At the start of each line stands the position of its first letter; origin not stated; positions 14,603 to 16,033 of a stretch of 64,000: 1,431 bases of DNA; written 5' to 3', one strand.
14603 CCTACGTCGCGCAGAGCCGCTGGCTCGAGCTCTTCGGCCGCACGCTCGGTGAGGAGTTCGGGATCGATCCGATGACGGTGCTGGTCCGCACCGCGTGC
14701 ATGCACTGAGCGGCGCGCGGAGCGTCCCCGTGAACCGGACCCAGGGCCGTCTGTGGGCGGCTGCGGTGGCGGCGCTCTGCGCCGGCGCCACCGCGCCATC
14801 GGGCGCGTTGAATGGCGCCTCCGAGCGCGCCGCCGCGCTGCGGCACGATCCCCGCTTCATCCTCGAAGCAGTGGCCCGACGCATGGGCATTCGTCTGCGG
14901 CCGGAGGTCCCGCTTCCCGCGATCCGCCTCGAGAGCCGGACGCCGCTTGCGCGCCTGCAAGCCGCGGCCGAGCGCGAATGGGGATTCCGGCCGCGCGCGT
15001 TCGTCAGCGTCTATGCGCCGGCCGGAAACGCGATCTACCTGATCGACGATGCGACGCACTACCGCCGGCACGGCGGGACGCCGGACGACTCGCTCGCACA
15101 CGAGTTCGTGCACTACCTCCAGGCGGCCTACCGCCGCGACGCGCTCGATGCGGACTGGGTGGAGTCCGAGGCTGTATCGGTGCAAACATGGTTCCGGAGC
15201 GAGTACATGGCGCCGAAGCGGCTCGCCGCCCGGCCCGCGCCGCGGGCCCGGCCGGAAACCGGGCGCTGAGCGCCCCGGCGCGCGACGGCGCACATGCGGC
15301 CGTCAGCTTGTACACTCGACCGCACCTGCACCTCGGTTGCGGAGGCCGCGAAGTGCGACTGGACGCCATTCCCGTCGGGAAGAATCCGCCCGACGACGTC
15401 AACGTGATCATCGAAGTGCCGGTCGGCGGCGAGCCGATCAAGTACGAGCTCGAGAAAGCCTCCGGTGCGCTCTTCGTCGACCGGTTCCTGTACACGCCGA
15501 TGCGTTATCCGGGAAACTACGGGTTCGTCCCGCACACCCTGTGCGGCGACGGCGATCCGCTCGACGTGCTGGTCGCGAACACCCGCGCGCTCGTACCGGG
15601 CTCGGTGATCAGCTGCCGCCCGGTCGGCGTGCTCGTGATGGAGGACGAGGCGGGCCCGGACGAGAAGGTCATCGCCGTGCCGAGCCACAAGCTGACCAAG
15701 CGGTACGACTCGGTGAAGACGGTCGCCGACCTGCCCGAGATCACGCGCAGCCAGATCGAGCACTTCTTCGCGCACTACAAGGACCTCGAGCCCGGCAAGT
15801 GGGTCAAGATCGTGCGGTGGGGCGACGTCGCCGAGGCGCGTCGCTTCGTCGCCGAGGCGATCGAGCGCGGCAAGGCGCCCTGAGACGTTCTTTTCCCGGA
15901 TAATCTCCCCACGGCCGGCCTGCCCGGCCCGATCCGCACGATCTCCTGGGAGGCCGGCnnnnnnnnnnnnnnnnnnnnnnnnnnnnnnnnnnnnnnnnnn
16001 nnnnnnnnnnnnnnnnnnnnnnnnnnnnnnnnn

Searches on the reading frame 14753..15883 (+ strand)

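Call 8: search_protein_families(library=pfam, proteins=[window:14753-15883:+])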
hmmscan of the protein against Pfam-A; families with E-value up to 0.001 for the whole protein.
window:14753-15883:+ (376 aa): 1 family
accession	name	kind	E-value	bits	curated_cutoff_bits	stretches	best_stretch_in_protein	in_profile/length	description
PF00719.24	Pyrophosphatase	-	2.6e-55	186.9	23.5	1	218-372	1-151/153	Inorganic pyrophosphatase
